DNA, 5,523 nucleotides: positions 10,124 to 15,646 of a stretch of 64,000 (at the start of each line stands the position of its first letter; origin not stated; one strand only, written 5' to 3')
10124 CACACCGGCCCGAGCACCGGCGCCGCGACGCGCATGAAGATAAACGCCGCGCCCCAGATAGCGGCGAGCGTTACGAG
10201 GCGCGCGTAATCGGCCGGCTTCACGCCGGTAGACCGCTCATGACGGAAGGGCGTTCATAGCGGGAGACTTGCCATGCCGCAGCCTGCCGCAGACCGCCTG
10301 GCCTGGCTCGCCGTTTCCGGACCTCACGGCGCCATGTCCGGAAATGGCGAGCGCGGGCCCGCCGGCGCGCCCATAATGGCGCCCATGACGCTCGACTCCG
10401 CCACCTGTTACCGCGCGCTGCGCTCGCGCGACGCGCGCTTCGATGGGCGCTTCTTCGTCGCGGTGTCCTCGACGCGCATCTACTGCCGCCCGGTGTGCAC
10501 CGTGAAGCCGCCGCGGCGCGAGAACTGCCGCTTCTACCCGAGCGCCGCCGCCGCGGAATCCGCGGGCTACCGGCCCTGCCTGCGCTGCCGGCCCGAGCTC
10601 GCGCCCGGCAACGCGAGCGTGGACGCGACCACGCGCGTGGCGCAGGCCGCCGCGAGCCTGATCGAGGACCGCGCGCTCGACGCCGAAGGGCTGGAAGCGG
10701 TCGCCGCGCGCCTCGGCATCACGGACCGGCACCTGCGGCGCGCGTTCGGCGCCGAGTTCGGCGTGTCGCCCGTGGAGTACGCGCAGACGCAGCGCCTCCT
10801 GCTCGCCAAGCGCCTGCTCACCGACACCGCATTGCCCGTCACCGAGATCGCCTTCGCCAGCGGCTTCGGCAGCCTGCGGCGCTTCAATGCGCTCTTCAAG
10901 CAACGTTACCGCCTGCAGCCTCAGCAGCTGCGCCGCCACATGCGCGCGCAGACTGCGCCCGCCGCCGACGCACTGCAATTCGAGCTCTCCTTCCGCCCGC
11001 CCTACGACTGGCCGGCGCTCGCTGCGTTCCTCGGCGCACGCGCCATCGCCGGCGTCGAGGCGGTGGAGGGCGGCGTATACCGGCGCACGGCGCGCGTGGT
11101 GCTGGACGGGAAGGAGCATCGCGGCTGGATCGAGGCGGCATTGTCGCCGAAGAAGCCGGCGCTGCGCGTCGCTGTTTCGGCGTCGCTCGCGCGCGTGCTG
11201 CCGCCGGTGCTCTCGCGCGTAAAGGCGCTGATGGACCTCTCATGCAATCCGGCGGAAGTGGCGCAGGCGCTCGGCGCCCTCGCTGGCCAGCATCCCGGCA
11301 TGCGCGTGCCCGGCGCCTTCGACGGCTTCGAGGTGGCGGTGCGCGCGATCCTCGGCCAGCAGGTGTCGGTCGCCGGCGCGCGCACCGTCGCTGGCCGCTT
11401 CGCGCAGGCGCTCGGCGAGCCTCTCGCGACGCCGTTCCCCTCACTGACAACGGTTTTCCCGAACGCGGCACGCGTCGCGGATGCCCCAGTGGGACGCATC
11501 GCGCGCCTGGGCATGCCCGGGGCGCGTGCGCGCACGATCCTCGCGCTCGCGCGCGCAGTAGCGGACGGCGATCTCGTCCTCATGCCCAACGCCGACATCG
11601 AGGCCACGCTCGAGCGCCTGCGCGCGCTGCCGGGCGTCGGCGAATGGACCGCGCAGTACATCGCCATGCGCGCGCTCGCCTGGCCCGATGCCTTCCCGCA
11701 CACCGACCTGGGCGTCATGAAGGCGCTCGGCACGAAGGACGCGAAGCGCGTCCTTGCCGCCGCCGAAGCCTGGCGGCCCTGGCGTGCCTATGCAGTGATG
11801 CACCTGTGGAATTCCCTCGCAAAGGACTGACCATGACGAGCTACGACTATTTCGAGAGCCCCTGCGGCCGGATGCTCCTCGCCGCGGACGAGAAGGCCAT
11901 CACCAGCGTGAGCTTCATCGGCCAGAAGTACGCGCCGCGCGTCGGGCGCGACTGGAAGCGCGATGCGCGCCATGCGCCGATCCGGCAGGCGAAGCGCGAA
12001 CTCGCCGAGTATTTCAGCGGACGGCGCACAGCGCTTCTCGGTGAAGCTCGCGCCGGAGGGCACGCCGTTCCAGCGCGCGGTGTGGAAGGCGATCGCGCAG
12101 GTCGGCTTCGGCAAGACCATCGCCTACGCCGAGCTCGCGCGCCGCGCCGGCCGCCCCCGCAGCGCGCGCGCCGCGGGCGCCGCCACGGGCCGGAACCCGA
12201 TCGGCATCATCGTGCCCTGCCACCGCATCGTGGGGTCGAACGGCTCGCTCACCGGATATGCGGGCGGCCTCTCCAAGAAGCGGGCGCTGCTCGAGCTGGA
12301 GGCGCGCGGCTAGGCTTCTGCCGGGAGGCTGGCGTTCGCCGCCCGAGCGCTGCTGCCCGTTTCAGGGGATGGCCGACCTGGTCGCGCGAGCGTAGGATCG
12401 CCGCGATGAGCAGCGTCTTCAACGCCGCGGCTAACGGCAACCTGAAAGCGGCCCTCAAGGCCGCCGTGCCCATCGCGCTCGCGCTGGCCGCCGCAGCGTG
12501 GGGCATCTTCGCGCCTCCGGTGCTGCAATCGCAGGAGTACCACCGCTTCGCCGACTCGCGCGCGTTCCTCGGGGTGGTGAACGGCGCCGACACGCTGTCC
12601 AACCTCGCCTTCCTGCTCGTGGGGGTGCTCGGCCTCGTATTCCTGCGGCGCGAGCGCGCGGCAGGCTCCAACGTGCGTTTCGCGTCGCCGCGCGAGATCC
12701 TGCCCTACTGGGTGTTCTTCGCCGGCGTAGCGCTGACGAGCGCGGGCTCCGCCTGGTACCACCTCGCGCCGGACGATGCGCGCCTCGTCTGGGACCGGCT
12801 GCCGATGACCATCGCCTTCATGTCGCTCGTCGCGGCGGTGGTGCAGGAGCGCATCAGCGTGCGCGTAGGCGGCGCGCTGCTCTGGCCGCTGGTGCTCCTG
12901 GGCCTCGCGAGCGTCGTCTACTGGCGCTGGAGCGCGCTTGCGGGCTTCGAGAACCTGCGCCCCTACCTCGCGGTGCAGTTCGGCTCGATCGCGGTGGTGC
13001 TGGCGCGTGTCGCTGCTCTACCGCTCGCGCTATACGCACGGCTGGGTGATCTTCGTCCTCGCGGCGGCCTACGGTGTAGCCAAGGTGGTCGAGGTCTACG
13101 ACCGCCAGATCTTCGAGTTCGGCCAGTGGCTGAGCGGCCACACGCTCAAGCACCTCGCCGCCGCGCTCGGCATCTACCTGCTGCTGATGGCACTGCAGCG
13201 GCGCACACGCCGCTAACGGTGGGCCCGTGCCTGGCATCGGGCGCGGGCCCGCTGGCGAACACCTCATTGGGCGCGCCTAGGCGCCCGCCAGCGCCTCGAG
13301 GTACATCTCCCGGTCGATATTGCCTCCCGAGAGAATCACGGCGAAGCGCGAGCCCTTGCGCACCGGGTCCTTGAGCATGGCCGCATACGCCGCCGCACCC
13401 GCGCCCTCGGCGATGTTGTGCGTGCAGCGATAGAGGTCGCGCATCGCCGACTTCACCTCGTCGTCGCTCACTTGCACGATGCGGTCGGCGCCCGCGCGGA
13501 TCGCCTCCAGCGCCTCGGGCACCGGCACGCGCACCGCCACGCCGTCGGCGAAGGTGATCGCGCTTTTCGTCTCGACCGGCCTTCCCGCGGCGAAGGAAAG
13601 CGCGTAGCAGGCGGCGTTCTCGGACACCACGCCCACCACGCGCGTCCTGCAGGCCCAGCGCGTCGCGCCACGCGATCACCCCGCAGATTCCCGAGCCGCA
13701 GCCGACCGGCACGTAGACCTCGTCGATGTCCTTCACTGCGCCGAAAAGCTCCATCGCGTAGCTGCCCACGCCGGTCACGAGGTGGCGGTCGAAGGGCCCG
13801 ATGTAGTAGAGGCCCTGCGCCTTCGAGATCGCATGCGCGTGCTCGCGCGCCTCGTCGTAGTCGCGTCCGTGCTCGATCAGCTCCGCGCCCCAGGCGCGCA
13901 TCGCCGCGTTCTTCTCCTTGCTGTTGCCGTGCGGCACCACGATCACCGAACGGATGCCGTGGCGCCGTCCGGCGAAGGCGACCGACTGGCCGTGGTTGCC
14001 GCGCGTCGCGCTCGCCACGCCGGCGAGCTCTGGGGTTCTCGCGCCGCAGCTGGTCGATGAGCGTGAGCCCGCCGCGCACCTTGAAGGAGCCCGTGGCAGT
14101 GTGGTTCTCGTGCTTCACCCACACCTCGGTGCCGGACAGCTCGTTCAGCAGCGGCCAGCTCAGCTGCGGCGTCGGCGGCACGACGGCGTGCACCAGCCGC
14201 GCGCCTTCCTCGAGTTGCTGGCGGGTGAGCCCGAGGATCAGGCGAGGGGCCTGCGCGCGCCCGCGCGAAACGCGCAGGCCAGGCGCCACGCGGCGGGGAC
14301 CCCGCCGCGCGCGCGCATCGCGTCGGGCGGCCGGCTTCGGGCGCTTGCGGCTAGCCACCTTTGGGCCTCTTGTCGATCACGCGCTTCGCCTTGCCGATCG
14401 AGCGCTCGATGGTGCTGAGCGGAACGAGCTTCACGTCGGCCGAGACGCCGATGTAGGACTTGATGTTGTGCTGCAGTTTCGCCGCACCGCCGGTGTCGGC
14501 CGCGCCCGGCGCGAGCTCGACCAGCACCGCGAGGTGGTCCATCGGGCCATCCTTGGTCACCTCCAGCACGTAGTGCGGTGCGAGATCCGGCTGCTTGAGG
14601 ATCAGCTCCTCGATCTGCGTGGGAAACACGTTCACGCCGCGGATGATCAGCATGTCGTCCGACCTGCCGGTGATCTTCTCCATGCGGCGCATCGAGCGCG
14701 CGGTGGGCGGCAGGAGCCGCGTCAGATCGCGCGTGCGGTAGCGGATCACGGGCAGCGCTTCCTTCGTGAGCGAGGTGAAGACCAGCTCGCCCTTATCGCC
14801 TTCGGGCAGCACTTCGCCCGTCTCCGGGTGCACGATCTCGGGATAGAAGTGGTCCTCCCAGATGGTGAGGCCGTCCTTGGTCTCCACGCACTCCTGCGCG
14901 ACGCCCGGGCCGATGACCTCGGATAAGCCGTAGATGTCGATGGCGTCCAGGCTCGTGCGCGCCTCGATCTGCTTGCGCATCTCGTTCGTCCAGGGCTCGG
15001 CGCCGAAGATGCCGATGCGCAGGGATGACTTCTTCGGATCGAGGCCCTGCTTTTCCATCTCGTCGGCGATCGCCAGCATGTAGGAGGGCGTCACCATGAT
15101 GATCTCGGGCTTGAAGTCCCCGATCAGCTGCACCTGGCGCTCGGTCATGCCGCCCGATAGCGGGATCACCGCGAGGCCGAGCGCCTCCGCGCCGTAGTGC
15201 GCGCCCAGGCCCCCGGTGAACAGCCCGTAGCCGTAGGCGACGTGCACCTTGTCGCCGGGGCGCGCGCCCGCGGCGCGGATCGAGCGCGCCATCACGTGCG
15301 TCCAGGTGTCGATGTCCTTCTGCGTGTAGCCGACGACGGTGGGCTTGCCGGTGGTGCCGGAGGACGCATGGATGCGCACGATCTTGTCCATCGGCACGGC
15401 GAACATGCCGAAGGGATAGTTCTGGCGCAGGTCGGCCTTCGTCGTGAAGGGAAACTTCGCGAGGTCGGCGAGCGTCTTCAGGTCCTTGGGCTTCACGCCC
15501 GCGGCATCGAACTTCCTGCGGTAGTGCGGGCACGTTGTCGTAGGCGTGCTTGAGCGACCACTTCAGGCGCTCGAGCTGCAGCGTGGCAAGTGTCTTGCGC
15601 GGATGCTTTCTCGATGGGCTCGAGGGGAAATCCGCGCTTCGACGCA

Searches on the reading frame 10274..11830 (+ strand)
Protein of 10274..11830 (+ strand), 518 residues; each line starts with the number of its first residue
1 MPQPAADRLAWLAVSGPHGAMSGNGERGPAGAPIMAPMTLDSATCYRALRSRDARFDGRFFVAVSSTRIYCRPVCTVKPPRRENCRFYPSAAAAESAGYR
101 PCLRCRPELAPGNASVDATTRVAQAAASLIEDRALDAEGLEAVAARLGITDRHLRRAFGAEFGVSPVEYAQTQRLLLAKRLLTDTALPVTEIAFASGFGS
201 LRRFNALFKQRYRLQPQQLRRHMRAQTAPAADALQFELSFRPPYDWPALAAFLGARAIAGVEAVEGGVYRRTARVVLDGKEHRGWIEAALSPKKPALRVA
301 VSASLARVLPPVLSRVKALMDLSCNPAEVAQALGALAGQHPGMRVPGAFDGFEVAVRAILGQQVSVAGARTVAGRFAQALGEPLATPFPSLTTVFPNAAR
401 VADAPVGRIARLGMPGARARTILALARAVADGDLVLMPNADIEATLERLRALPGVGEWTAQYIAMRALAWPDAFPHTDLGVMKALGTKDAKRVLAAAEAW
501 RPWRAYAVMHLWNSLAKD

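Call 30: search_protein_families(library=pfam, proteins=[window:10274-11830:+], max_evalue=0.001)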
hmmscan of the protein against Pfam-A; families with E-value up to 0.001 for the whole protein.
window:10274-11830:+ (518 aa): 5 families
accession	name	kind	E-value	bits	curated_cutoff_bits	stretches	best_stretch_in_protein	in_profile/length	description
PF06029.17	AlkA_N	-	1.4e-32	112.8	26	1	236-350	2-118/118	AlkA N-terminal domain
PF02805.21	Ada_Zn_binding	-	7.8e-29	99.9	23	1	44-108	1-65/65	Metal binding domain of Ada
PF12833.13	HTH_18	-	4.7e-23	81.7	33.6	1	144-221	2-79/80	Helix-turn-helix domain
PF00165.29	HTH_AraC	-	9.9e-08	32.4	26.6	0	184-212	6-33/42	Bacterial regulatory helix-turn-helix proteins, AraC family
PF00730.31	HhH-GPD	-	1.4e-07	32.3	26.2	1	356-484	1-82/108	HhH-GPD superfamily base excision DNA repair protein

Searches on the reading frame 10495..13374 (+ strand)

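Call 30: search_protein_families(library=pfam, proteins=[window:10495-13374:+], max_evalue=0.001)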
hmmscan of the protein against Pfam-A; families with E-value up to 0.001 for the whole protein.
window:10495-13374:+ (959 aa): 2 families
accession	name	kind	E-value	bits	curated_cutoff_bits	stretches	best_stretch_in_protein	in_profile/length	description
PF02870.21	Methyltransf_1N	-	1.5e-08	35.4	21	1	450-514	3-65/71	6-O-methylguanine DNA methyltransferase, ribonuclease-like domain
PF05875.18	Ceramidase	-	1.7e-05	24.8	32.5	1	699-810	25-122/259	Ceramidase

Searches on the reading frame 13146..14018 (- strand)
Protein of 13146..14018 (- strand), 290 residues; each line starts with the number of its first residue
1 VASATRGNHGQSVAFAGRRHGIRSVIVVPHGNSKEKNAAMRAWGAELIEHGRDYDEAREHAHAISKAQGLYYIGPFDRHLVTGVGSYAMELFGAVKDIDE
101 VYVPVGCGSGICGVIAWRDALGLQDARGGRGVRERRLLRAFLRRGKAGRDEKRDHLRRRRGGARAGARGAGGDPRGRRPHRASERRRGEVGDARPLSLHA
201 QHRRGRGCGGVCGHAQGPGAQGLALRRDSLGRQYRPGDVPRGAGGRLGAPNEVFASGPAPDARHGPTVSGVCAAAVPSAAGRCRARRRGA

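Call 83: search_protein_families(library=pfam, proteins=[window:13146-14018:-], max_evalue=0.0001)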
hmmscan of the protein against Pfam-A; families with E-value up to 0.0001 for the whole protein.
window:13146-14018:- (290 aa): 1 family
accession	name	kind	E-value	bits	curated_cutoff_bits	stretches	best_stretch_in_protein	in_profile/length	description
PF00291.31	PALP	-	5.4e-29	101.9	35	1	3-117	60-177/295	Pyridoxal-phosphate dependent enzyme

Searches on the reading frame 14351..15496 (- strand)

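Call 57: search_protein_families(library=pfam, proteins=[window:14351-15496:-], max_evalue=0.0001)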
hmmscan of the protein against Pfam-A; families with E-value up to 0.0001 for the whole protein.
window:14351-15496:- (381 aa): 2 families
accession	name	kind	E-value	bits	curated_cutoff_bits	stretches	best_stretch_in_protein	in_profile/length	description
PF14535.12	AMP-binding_C_2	-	5e-25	88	25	1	287-377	1-96/96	AMP-binding enzyme C-terminal domain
PF00501.34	AMP-binding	-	4.8e-17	62.3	29.9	1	34-241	159-375/384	AMP-binding enzyme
